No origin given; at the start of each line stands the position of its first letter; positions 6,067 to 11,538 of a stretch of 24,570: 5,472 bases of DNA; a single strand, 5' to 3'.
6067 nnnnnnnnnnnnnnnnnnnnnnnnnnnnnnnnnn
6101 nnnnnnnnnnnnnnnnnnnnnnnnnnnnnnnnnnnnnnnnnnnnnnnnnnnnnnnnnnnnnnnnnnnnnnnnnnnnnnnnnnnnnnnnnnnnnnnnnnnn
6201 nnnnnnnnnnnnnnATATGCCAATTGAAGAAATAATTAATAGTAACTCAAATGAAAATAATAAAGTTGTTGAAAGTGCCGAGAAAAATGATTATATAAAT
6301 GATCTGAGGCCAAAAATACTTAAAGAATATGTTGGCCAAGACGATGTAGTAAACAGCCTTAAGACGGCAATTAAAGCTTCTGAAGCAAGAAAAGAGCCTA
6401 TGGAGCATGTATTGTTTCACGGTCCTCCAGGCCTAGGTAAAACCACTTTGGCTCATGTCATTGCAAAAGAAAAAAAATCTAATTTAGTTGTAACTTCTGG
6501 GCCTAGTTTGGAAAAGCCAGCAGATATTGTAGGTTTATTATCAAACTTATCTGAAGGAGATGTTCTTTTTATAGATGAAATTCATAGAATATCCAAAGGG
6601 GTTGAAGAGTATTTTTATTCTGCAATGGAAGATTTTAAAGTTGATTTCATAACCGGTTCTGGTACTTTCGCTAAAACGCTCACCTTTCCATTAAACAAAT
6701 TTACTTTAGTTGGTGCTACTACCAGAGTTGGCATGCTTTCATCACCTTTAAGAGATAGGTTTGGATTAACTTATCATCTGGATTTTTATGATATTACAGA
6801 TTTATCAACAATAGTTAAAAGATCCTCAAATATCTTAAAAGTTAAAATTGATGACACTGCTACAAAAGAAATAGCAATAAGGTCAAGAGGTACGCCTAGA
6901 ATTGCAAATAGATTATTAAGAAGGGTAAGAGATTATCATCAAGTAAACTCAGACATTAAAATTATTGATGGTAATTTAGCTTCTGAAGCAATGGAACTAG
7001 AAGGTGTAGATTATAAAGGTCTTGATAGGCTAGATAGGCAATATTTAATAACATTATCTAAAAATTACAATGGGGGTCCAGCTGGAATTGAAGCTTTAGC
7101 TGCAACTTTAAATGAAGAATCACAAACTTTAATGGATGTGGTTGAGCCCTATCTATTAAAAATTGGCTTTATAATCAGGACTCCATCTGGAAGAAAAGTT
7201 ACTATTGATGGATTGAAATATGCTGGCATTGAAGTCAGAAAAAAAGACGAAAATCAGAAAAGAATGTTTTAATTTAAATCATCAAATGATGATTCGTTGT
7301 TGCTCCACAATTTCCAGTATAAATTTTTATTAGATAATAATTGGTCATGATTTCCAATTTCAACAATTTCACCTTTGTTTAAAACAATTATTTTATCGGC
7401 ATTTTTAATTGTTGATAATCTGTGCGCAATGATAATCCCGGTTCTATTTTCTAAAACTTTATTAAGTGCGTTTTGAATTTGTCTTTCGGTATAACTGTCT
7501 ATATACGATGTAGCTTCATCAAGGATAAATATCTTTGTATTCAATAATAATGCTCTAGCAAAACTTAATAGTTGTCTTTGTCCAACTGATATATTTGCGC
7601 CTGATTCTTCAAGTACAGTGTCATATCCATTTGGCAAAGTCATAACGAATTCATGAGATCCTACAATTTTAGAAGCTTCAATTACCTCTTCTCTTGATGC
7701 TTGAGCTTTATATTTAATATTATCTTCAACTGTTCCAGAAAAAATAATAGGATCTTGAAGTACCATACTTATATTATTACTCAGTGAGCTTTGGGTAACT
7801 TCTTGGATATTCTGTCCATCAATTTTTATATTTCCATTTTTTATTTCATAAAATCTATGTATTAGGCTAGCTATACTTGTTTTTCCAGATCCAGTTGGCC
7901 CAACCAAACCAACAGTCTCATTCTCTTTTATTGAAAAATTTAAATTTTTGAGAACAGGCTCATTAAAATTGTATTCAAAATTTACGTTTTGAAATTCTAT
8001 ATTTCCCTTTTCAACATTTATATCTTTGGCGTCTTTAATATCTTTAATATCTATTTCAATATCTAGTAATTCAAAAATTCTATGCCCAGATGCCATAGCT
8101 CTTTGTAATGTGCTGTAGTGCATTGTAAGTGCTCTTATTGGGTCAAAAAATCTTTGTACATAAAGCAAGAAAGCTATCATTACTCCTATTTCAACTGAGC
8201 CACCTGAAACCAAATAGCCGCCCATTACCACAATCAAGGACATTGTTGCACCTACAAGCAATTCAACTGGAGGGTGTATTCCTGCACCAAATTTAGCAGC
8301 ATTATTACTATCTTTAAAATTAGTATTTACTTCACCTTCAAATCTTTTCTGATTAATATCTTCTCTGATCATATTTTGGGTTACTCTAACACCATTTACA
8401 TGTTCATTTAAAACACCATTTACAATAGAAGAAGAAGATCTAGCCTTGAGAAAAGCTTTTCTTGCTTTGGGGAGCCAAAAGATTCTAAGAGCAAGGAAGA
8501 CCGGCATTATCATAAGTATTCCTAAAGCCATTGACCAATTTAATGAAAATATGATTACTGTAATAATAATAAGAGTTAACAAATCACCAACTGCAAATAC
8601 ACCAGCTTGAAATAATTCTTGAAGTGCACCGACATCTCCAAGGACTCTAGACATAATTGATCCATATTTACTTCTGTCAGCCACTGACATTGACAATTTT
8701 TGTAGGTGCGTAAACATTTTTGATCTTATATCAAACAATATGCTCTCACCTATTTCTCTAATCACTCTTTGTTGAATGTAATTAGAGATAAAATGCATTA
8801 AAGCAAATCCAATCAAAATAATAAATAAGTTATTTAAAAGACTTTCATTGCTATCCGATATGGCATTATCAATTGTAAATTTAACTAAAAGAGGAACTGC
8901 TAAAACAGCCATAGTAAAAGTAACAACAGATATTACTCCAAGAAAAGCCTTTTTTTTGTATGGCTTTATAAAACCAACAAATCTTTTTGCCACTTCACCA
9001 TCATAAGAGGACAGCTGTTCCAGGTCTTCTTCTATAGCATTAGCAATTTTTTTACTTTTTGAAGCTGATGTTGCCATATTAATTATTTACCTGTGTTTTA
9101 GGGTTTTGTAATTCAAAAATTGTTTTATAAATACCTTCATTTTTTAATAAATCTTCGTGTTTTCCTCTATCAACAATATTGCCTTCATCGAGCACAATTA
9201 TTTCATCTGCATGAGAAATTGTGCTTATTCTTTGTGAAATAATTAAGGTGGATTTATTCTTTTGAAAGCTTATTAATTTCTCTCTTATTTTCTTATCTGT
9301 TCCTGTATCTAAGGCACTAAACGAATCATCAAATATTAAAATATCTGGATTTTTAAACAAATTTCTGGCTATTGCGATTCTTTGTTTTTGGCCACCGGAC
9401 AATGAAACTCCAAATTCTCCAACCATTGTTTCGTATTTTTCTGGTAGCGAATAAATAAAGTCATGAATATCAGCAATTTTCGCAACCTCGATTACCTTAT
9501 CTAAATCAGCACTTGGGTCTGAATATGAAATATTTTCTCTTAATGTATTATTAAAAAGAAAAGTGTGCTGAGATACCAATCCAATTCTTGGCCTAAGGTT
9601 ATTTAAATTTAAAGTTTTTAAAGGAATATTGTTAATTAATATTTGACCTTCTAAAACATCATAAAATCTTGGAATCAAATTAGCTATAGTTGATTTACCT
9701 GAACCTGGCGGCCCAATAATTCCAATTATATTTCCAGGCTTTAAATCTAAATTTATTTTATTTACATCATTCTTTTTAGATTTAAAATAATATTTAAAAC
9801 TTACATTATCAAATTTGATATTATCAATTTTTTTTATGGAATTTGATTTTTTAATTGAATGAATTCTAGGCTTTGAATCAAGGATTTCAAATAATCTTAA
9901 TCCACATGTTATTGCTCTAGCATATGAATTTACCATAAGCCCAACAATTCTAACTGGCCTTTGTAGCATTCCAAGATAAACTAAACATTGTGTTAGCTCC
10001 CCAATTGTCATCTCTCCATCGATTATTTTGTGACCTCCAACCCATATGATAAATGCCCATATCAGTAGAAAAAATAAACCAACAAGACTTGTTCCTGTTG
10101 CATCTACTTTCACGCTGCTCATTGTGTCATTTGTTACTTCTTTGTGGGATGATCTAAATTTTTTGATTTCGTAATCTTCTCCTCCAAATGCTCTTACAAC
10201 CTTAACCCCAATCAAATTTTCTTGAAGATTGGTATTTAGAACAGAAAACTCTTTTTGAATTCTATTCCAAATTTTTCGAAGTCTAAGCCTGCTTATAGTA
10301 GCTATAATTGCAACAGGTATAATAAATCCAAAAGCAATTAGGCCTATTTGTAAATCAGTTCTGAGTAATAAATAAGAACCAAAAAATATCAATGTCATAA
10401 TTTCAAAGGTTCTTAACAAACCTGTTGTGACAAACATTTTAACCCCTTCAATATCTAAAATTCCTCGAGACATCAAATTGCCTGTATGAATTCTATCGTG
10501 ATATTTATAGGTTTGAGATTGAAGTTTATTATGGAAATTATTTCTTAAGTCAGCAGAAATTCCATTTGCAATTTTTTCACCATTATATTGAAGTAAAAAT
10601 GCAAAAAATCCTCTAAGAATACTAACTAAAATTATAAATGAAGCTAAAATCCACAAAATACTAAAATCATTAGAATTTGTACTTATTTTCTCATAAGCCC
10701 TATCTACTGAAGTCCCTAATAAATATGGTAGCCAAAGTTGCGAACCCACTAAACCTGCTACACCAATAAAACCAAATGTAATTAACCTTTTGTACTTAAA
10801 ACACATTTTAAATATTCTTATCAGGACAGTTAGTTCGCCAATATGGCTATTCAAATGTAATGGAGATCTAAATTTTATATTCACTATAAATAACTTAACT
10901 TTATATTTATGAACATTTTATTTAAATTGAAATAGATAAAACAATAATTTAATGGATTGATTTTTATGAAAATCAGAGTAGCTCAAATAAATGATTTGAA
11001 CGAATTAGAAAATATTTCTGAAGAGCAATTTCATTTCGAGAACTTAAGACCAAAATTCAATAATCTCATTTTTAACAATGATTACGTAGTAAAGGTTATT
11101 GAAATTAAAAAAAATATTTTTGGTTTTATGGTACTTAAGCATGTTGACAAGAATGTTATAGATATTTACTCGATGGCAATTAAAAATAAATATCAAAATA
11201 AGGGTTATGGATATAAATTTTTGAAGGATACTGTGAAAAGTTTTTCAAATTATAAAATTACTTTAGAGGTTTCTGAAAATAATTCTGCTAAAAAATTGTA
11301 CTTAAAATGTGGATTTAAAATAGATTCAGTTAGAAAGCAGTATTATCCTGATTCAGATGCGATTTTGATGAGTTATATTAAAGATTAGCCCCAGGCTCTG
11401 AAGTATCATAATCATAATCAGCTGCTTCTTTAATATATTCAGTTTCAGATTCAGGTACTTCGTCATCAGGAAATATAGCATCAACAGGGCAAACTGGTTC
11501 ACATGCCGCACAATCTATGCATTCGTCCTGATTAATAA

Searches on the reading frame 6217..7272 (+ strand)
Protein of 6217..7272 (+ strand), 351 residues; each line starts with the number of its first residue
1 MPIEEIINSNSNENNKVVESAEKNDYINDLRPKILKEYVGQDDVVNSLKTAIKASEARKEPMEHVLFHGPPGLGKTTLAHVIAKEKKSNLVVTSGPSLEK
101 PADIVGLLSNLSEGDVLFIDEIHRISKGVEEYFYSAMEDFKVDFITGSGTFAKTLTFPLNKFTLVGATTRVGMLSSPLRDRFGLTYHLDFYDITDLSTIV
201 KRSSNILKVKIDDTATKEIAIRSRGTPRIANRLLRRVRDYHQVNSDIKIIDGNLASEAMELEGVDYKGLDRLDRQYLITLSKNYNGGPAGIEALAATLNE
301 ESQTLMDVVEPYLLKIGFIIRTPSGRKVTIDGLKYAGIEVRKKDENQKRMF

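Call 30: search_protein_families(library=pfam, proteins=[window:6217-7272:+])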
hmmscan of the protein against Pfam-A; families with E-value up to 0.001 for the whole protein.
window:6217-7272:+ (351 aa): 15 families
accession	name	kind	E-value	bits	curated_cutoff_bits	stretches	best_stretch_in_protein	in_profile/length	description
PF05496.18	RuvB_N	-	3.1e-68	229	27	1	30-188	1-159/159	Holliday junction DNA helicase RuvB P-loop domain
PF17864.7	AAA_lid_4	-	2.1e-27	95.1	27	1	191-265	1-74/74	RuvB AAA lid domain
PF05491.19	RuvB_C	-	2.9e-24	85.2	24.7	1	267-335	2-70/72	RuvB C-terminal winged helix domain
PF00004.35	AAA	-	1.2e-21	78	21.2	1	65-187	1-128/131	ATPase family associated with various cellular activities (AAA)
PF07728.20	AAA_5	-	8.9e-09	35.9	22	1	64-182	1-139/139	AAA domain (dynein-related subfamily)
PF01078.27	Mg_chelatase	-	1.7e-05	24.7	20.3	0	61-82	21-42/207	Magnesium chelatase, subunit ChlI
PF13173.12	AAA_14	-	3.1e-05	24.4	27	1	65-148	5-98/129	AAA domain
PF13191.12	AAA_16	-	5.8e-05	24.1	32.6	1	38-93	2-56/167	AAA ATPase domain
PF13401.12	AAA_22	-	0.00018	22.3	27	0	64-105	7-51/130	AAA domain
PF04851.21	ResIII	-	0.00022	21.6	22.5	0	41-89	8-50/164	Type III restriction enzyme, res subunit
PF05673.19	DUF815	-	0.00042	20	23.8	0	27-122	19-116/249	Protein of unknown function (DUF815)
PF14174.11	YycC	-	0.00059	20.3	27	0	47-89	7-48/51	YycC-like protein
PF14532.12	Sigma54_activ_2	-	0.00097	19.8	25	0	40-149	2-108/138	Sigma-54 interaction domain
PF25199.1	nSTAND_NTPase5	-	0.00098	19.4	34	0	34-145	14-129/145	Novel STAND NTPase 5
PF00158.32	Sigma54_activat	-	0.00099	19.3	20.2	0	48-87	8-47/168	Sigma-54 interaction domain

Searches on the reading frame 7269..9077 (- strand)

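Call 30: search_protein_families(library=pfam, proteins=[window:7269-9077:-])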
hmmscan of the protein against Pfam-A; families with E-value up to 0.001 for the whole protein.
window:7269-9077:- (602 aa): 5 families
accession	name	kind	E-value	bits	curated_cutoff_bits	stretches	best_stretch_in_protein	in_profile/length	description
PF00664.28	ABC_membrane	-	1.4e-37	130.3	28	1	46-313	3-273/274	ABC transporter transmembrane region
PF00005.33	ABC_tran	-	9.5e-29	101.2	25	1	376-524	1-137/137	ABC transporter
PF00270.35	DEAD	-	1.7e-05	25.1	26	1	383-541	11-145/167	DEAD/DEAH box helicase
PF02463.25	SMC_N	-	2.8e-05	24.1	40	1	388-567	26-212/220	RecF/RecN/SMC N terminal domain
PF00004.35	AAA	-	0.00052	20.9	21.2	0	391-548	3-105/131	ATPase family associated with various cellular activities (AAA)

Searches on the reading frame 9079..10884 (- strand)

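Call 30: search_protein_families(library=pfam, proteins=[window:9079-10884:-])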
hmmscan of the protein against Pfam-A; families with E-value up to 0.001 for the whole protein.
window:9079-10884:- (601 aa): 3 families
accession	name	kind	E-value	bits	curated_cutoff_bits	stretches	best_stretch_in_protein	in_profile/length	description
PF00664.28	ABC_membrane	-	1.4e-30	107.4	28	1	53-311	19-274/274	ABC transporter transmembrane region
PF00005.33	ABC_tran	-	3.1e-29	102.7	25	1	375-522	2-136/137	ABC transporter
PF02463.25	SMC_N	-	2e-05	24.6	40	0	455-564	135-210/220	RecF/RecN/SMC N terminal domain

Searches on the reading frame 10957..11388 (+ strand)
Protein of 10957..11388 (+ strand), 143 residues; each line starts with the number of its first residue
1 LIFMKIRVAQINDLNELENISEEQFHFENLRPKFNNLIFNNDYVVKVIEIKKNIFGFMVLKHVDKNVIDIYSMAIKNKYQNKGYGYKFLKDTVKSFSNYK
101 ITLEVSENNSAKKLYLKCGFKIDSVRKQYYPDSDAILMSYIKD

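Call 30: search_protein_families(library=pfam, proteins=[window:10957-11388:+])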
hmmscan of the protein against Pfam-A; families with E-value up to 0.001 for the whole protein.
window:10957-11388:+ (143 aa): 4 families
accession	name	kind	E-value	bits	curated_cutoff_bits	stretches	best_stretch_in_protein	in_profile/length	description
PF13508.13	Acetyltransf_7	-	5.1e-10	40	27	1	45-121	5-83/84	Acetyltransferase (GNAT) domain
PF00583.31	Acetyltransf_1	-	6.5e-10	39.7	20.7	1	17-120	4-116/116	Acetyltransferase (GNAT) family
PF13673.13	Acetyltransf_10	-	1.9e-09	38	23.6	1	28-123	20-110/128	Acetyltransferase (GNAT) domain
PF17013.11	Acetyltransf_15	-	1.6e-06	28.1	35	1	41-102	45-108/210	Putative acetyl-transferase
